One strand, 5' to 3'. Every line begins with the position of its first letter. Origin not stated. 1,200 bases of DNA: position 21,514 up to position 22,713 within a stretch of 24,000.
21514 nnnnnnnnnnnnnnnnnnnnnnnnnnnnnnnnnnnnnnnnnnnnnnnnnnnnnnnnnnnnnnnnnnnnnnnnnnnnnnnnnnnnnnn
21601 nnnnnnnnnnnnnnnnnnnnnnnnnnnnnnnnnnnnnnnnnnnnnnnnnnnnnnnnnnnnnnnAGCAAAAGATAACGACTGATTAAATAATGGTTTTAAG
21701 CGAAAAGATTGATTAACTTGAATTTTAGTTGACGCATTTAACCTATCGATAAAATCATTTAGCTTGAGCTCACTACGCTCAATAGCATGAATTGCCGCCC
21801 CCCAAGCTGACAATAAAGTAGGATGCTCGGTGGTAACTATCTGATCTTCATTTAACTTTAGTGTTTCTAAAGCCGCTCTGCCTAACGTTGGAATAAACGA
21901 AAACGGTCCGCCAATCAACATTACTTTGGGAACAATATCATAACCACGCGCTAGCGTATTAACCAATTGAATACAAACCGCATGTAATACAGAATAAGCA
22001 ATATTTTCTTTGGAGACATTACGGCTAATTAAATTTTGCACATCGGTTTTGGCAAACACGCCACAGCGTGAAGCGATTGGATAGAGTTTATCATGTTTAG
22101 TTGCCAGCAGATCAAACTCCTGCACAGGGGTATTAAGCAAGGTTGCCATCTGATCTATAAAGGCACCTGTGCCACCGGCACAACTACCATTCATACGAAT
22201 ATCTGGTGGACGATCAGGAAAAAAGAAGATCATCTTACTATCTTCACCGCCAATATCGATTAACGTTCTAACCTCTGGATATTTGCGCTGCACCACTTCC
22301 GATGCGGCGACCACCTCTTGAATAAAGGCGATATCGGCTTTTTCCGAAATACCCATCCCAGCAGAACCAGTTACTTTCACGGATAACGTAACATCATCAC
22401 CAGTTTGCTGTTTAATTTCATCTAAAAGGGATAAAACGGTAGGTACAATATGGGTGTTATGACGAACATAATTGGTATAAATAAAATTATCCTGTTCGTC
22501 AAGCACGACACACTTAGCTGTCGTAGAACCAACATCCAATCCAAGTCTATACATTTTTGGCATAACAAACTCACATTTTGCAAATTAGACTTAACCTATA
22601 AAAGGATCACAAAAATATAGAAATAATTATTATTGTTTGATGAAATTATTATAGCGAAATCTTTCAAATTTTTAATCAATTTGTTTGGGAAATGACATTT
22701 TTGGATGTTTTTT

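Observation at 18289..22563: Single-polypeptide double-activase plus dehydratase-like enzyme with both [4Fe-4S] ligand pairs retained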

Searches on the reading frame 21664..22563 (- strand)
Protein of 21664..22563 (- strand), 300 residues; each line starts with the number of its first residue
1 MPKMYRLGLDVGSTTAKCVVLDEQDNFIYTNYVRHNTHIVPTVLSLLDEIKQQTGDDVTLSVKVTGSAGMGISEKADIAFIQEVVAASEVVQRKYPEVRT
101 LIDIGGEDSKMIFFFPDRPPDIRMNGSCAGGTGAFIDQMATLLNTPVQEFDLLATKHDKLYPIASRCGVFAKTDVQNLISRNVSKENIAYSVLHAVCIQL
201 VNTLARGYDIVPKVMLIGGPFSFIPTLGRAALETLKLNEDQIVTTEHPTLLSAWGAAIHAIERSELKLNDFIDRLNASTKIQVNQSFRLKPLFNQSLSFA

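Call 86: search_solved_structures(query=window:21664-22563:-, max_evalue=0.001, show_alignments=3)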
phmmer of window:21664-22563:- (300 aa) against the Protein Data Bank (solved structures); distinct sequences matched with E-value up to 0.001: 5.
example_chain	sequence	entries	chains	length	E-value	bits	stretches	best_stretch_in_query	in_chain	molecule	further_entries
4eht_A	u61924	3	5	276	3.2e-26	95.7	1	4-265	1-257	Activator of 2-hydroxyisocaproyl-CoA dehydratase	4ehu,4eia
1hux_A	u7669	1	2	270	2.8e-24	89.3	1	4-261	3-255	ACTIVATOR OF (R)-2-HYDROXYGLUTARYL-COA DEHYDRATASE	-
9gai_D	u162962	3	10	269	3.9e-18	69.2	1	5-261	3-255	3-methylbenzoyl-CoA reductase alpha subunit MbdQ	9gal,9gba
9gai_C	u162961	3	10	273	1.7e-17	67.1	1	4-259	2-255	3-methylbenzoyl-CoA reductase delta subunit MbdP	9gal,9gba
7yyl_E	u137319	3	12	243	2.6e-17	66.4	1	7-261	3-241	Putative CoA-substrate-specific enzyme activase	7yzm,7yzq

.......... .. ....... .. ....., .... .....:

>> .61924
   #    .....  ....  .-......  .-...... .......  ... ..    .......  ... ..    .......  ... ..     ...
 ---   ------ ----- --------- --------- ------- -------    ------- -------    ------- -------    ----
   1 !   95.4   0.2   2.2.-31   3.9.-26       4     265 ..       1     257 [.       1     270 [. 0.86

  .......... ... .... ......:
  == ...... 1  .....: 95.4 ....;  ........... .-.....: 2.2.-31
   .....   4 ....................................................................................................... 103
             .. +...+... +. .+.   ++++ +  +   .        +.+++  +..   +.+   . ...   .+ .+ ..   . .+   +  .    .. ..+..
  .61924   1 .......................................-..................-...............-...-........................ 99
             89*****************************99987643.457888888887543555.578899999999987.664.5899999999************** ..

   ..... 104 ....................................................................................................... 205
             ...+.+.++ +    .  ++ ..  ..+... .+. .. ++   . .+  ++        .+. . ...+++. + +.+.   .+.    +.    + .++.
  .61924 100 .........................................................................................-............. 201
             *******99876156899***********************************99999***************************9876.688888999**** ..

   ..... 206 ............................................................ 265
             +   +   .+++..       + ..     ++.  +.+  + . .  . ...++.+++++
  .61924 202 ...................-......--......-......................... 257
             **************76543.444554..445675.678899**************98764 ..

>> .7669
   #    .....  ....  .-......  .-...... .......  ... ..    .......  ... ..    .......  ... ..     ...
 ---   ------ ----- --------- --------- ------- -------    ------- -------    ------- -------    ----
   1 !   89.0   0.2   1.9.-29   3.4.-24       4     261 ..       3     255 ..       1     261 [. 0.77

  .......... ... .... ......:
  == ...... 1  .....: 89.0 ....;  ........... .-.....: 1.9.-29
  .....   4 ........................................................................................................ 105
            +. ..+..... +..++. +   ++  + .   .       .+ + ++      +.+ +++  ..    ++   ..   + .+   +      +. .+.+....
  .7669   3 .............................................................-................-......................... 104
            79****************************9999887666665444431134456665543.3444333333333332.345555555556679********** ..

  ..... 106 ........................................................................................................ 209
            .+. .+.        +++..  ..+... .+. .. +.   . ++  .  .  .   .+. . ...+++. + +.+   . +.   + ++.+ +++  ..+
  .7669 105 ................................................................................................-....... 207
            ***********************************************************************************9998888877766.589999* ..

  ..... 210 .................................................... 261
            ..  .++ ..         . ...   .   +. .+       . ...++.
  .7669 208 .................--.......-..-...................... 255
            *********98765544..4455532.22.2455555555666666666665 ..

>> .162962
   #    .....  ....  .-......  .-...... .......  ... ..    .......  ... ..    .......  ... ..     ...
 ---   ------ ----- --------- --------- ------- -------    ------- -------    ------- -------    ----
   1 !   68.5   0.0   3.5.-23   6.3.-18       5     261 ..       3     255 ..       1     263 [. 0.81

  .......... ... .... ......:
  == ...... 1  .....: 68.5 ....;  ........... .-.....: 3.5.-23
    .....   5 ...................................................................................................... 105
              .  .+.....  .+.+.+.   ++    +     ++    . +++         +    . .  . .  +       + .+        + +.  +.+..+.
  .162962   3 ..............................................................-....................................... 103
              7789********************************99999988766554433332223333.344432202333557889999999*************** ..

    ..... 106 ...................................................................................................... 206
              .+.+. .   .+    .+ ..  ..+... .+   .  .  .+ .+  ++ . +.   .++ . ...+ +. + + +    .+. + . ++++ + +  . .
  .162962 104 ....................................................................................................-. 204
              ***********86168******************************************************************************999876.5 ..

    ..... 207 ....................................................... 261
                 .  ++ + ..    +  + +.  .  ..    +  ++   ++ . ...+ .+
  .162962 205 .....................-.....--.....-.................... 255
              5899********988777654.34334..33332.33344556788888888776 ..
